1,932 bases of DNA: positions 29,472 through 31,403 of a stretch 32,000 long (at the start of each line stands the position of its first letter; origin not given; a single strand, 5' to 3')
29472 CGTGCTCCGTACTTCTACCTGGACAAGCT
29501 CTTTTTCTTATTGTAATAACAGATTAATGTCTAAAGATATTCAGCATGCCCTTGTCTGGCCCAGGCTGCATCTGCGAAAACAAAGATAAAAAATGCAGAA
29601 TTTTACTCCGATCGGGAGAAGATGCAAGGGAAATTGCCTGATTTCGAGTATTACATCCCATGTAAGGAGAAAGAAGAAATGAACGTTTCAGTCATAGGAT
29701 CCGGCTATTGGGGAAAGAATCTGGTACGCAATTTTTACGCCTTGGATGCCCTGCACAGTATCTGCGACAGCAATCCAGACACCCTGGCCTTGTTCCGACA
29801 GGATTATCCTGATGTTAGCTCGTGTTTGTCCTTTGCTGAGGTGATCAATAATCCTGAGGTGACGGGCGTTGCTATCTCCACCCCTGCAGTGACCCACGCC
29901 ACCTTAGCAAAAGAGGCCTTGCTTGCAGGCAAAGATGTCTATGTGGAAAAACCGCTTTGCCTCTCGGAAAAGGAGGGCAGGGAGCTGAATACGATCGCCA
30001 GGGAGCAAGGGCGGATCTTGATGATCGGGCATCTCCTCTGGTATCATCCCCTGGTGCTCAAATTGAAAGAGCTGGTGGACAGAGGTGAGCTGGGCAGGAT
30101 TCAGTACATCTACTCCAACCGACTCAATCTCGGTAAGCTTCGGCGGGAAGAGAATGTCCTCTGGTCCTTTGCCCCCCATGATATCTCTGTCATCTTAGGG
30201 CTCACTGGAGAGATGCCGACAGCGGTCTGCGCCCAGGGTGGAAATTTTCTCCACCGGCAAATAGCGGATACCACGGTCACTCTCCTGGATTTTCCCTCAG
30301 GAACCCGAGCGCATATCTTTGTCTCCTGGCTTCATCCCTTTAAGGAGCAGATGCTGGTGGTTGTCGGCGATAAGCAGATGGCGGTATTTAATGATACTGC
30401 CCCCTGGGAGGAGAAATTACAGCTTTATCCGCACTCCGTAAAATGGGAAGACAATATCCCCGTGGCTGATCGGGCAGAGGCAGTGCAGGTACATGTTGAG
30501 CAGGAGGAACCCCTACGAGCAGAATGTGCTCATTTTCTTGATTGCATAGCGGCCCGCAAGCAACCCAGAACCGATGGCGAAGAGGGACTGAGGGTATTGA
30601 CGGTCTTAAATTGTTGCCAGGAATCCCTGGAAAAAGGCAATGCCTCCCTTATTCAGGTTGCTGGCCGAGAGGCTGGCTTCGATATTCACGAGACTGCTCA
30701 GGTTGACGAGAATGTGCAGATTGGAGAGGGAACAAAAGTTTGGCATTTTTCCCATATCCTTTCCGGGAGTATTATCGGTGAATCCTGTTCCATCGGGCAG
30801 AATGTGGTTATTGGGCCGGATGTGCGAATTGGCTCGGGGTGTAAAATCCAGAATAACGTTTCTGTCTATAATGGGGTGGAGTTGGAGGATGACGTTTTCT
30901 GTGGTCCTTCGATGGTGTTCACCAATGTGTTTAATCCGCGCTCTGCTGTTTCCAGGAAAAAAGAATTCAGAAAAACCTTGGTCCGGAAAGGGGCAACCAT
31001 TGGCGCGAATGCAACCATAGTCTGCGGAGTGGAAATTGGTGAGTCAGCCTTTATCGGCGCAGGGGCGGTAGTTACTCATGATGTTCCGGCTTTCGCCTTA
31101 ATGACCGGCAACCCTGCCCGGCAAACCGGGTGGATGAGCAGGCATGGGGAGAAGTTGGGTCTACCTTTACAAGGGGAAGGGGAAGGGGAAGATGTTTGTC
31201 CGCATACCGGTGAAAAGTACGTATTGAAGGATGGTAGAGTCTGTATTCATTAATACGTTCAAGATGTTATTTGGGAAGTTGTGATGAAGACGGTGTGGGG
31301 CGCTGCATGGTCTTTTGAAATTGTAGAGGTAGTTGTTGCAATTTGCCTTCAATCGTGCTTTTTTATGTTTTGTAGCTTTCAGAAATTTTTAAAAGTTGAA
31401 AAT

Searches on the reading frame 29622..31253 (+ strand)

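Call 72: search_protein_families(library=pfam, proteins=[window:29622-31253:+], max_evalue=0.0001)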
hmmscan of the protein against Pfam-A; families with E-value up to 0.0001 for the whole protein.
window:29622-31253:+ (543 aa): 6 families
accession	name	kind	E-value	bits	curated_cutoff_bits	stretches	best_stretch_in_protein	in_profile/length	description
PF00132.30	Hexapep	-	3.5e-21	74.4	27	2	364-398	1-35/36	Bacterial transferase hexapeptide (six repeats)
PF01408.29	GFO_IDH_MocA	-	7.1e-18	65.9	24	1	20-137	1-120/120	Oxidoreductase family, NAD-binding Rossmann fold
PF22725.1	GFO_IDH_MocA_C3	-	1.2e-16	61.2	27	1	146-254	2-123/124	GFO/IDH/MocA C-terminal domain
PF25084.1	LbH_EIF2B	-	6.5e-11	42.6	54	1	351-431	8-91/105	EIF2B subunit epsilon LbH domain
PF14602.12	Hexapep_2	-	1.1e-09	38.2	27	1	457-485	7-33/34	Hexapeptide repeat of succinyl-transferase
PF02894.22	GFO_IDH_MocA_C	-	3.3e-07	30.8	22.9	1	149-339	1-213/218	Oxidoreductase family, C-terminal alpha/beta domain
